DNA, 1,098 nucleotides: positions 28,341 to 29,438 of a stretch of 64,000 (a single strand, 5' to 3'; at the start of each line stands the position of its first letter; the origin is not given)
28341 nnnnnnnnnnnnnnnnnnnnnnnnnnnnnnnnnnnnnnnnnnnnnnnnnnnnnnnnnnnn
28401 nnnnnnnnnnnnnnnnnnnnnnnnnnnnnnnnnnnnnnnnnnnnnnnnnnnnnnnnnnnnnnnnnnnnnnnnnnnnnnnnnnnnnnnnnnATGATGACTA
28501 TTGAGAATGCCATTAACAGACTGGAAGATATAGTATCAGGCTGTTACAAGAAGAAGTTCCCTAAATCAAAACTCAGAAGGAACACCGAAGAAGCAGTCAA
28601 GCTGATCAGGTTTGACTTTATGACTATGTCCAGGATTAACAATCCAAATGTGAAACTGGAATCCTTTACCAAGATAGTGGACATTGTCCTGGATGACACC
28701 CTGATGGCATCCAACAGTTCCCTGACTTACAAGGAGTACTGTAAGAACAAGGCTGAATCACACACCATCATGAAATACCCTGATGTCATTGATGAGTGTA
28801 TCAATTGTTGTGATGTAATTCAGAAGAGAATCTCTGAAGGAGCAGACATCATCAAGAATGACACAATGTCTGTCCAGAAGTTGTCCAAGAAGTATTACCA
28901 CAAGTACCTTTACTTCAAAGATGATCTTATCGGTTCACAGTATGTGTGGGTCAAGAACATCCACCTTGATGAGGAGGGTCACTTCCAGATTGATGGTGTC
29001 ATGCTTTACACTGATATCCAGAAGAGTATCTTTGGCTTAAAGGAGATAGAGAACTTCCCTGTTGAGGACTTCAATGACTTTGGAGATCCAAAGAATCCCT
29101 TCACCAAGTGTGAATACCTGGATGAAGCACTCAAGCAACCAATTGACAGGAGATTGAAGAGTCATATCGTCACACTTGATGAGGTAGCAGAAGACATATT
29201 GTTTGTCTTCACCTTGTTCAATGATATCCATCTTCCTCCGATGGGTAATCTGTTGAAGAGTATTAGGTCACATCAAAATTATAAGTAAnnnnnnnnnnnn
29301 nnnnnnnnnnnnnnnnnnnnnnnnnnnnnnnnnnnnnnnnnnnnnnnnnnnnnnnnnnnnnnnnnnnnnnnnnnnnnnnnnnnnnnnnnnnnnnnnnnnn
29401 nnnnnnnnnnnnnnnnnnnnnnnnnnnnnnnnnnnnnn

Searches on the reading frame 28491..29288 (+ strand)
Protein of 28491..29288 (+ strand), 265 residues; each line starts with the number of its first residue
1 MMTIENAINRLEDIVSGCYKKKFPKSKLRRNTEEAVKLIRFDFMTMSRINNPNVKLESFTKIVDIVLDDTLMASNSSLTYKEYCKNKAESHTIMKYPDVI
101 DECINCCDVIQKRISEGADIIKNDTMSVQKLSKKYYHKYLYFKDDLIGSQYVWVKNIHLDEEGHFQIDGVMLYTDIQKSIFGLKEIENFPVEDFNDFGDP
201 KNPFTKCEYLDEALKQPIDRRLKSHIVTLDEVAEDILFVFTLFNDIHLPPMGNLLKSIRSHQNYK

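Call 13: search_protein_families(library=pfam, proteins=[window:28491-29288:+], max_evalue=0.01)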
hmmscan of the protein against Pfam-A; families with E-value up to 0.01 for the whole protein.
window:28491-29288:+ (265 aa): 0 families

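Call 14: search_protein_families(library=phrogs, proteins=[window:28491-29288:+], max_evalue=0.01)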
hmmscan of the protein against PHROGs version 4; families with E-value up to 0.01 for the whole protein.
window:28491-29288:+ (265 aa): 1 family
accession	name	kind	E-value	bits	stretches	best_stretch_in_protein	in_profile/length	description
phrog_33099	-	unknown function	0.0056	17.5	0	67-108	22-63/71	-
